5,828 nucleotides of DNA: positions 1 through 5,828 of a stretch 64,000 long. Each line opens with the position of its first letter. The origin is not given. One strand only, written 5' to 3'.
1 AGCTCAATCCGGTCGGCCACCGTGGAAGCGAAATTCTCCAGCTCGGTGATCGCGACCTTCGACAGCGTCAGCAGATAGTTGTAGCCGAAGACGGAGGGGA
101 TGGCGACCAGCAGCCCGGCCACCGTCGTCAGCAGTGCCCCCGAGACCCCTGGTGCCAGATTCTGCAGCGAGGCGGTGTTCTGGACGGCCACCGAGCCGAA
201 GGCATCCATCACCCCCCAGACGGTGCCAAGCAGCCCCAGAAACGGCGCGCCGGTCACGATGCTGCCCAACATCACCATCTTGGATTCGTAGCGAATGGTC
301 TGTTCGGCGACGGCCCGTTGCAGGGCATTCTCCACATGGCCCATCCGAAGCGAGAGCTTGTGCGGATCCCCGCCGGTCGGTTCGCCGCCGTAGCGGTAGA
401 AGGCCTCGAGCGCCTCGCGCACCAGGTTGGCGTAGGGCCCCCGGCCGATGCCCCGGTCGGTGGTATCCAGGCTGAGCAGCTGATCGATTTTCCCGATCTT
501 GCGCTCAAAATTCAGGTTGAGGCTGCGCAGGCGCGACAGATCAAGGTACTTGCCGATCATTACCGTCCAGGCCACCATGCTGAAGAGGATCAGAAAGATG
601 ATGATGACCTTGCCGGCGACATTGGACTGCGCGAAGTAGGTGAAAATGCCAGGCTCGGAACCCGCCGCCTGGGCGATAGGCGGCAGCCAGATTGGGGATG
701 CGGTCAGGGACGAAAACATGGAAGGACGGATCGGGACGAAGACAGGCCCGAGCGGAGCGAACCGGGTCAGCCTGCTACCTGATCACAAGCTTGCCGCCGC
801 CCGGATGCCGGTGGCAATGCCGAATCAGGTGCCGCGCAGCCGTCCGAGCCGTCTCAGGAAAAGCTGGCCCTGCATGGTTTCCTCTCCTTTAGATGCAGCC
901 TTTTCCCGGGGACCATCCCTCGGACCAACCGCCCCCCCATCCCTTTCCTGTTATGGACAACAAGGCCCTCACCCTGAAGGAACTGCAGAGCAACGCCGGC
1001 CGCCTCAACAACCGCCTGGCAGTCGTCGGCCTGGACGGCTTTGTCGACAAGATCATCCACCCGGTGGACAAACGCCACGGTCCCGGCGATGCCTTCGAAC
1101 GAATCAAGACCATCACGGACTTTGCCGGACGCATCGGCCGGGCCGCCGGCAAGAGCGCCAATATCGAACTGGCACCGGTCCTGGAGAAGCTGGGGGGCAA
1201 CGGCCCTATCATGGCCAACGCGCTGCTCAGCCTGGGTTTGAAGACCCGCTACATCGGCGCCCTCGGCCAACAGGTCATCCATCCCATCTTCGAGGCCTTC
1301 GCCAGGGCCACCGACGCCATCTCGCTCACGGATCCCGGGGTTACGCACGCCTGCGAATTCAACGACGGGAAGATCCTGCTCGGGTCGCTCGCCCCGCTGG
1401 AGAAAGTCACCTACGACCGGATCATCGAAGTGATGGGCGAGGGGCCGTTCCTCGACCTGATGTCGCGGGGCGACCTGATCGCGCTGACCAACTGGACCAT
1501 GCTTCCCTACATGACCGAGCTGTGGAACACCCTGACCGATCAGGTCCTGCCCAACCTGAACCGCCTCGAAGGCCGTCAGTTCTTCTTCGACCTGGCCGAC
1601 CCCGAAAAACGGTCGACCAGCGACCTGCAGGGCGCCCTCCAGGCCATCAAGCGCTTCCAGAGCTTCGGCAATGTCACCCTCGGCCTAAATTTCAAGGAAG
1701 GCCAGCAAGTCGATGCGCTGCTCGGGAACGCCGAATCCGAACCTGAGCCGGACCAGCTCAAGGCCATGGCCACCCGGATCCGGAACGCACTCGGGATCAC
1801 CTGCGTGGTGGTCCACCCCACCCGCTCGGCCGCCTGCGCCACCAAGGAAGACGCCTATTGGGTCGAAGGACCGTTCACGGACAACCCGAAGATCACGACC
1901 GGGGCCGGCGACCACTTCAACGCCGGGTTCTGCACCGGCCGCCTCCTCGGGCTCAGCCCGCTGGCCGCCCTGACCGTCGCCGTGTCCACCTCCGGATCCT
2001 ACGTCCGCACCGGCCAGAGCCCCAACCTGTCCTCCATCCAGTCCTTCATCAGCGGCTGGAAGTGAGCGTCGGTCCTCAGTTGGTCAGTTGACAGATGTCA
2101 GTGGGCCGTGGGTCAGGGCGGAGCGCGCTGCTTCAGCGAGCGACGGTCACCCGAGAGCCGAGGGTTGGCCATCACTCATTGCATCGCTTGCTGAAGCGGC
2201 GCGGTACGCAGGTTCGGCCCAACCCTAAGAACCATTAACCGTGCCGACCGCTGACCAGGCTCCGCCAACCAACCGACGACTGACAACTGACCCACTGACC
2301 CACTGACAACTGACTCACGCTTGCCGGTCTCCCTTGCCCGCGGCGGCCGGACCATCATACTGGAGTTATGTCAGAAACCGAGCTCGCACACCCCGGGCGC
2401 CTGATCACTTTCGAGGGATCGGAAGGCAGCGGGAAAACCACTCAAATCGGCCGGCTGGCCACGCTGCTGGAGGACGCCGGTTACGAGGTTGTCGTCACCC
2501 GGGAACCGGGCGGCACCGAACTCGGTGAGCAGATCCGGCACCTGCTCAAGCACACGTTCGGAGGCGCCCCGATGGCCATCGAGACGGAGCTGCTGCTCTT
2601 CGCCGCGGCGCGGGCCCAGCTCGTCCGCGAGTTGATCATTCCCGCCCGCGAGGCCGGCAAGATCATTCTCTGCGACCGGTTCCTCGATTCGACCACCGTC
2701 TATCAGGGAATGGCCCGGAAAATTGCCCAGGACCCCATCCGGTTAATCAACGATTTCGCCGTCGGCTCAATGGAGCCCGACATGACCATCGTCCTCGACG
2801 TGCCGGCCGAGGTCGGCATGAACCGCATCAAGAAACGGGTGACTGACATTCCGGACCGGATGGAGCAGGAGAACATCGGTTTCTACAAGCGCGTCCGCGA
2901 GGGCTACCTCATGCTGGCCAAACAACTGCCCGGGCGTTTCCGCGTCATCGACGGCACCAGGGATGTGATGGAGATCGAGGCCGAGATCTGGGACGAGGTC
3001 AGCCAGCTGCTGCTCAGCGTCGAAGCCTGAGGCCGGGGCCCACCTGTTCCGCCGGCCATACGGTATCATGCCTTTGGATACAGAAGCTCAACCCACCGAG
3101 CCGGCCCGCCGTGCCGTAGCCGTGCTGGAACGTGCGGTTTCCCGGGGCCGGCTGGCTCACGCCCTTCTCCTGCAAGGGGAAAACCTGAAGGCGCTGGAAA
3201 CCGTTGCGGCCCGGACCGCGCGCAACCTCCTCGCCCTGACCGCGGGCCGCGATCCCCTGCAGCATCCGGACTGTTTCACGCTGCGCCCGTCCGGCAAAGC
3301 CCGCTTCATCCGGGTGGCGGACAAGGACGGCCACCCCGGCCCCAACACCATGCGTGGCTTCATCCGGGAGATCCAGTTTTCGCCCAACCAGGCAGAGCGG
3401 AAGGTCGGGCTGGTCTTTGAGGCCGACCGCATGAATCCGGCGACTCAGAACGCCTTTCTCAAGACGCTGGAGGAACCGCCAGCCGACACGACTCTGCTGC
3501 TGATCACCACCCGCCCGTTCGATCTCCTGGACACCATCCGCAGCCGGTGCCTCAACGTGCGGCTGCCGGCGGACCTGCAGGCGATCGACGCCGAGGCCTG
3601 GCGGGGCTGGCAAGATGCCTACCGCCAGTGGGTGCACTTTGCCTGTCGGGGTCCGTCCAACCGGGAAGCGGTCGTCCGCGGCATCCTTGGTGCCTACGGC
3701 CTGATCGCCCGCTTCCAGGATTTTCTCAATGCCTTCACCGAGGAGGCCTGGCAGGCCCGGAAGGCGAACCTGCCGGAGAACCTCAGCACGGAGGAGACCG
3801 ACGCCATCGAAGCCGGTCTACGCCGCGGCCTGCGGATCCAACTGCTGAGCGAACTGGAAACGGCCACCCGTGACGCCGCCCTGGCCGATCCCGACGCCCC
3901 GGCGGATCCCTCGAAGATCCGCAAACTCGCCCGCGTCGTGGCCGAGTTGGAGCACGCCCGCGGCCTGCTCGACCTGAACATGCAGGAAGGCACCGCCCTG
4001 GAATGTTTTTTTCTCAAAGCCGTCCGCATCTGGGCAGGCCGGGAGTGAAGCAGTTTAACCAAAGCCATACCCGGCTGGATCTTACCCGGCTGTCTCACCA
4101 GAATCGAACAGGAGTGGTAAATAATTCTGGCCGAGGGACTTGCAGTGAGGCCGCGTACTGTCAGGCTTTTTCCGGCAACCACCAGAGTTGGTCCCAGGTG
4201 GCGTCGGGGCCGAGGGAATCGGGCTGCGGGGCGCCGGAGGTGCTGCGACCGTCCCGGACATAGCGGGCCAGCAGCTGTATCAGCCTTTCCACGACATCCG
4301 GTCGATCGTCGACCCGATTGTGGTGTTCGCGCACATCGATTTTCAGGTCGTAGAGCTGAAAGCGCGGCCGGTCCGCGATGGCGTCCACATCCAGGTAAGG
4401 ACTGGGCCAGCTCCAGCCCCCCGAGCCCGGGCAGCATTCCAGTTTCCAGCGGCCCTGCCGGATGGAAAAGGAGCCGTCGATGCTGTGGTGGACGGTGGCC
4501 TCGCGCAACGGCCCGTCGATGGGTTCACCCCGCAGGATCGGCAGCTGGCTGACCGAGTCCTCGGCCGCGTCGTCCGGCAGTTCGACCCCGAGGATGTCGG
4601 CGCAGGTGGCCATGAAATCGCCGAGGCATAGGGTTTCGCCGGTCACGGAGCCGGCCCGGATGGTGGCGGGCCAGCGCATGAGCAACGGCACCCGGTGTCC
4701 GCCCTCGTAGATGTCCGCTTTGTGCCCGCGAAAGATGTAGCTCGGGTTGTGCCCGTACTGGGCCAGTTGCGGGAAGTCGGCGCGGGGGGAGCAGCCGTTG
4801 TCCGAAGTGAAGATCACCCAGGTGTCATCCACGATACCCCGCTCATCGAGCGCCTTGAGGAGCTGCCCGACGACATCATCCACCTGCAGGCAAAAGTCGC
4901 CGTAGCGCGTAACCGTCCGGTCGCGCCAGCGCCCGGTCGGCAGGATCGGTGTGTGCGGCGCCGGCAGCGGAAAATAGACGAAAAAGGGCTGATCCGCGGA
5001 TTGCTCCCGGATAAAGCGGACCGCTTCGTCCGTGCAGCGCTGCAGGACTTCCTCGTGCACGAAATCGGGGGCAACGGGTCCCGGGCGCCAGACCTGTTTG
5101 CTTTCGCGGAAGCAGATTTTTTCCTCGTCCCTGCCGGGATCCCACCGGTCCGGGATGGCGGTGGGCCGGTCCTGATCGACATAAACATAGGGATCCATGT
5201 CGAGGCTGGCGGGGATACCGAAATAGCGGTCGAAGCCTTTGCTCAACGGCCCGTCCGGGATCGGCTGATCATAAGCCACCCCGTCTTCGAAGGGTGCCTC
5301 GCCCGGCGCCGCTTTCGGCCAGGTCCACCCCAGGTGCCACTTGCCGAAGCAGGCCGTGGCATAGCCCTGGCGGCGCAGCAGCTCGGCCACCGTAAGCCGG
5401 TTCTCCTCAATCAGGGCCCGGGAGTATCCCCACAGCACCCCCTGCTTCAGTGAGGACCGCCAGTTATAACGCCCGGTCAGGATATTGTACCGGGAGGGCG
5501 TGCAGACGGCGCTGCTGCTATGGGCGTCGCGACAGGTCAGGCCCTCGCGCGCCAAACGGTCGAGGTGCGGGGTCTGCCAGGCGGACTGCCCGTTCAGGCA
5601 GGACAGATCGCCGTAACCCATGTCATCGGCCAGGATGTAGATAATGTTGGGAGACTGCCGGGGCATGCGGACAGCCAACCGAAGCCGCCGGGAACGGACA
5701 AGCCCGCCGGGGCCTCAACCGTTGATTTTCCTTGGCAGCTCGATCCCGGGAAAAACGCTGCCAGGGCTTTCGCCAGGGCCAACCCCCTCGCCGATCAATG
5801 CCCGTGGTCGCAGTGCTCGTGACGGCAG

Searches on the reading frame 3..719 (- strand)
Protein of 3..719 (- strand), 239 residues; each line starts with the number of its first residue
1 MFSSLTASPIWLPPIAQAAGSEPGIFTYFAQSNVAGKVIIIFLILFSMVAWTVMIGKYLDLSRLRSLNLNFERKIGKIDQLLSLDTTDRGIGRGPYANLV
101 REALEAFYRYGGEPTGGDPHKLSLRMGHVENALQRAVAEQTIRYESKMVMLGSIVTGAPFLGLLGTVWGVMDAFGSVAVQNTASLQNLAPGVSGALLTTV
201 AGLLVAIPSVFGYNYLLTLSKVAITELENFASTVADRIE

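Call 54: search_protein_families(library=pfam, proteins=[window:3-719:-], max_evalue=0.00001)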
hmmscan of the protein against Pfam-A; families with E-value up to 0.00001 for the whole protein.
window:3-719:- (239 aa): 1 family
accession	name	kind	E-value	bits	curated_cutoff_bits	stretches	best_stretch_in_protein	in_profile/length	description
PF01618.21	MotA_ExbB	-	1.1e-27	96.7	22.9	1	126-228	24-126/127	MotA/TolQ/ExbB proton channel family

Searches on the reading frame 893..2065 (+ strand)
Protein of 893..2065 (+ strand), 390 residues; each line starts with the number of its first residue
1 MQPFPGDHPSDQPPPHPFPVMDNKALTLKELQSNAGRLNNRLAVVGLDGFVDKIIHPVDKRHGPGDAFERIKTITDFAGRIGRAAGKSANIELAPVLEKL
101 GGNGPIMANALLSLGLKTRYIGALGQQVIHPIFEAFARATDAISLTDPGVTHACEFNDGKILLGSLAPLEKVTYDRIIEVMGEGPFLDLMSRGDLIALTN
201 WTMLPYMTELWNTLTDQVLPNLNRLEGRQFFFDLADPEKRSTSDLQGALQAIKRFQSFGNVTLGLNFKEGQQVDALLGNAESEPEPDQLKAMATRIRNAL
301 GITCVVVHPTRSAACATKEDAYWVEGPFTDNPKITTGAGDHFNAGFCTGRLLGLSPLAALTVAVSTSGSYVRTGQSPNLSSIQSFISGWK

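Call 25: search_protein_families(library=pfam, proteins=[window:893-2065:+], max_evalue=0.00001)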
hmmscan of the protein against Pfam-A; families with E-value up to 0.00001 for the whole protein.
window:893-2065:+ (390 aa): 2 families
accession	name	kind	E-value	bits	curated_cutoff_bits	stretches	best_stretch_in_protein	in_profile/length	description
PF25270.1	Khk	-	3.7e-53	181.5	35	1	40-388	22-364/365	Prokaryotic ketohexokinase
PF00294.29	PfkB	-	2.7e-08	33.9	25.8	1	284-369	203-288/302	pfkB family carbohydrate kinase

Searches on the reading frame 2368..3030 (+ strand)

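Call 25: search_protein_families(library=pfam, proteins=[window:2368-3030:+], max_evalue=0.00001)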
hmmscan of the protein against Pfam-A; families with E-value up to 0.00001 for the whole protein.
window:2368-3030:+ (220 aa): 2 families
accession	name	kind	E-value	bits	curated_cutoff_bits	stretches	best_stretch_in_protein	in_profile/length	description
PF02223.23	Thymidylate_kin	-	1.3e-48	165.6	27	1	15-207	1-185/185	Thymidylate kinase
PF13521.12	AAA_28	-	3.6e-06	27.7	27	1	13-115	2-92/164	AAA domain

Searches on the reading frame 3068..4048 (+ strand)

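Call 17: search_protein_families(library=pfam, proteins=[window:3068-4048:+])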
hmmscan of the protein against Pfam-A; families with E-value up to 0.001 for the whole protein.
window:3068-4048:+ (326 aa): 1 family
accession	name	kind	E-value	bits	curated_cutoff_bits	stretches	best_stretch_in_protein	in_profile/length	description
PF13177.12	DNA_pol3_delta2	-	3.2e-28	99.2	27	1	15-167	4-158/161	DNA polymerase III, delta subunit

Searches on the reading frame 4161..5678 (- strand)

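Call 17: search_protein_families(library=pfam, proteins=[window:4161-5678:-])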
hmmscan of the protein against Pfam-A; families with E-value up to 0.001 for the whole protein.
window:4161-5678:- (505 aa): 3 families
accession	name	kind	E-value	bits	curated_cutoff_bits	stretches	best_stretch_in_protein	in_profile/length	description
PF00884.28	Sulfatase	-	1.6e-51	175.8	25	1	10-365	1-301/301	Sulfatase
PF16347.10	SGSH_C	-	2.1e-08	34.9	29.3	1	323-386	11-72/154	N-sulphoglucosamine sulphohydrolase, C-terminal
PF01663.27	Phosphodiest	-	2.3e-07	31.2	23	1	211-299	135-224/342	Type I phosphodiesterase / nucleotide pyrophosphatase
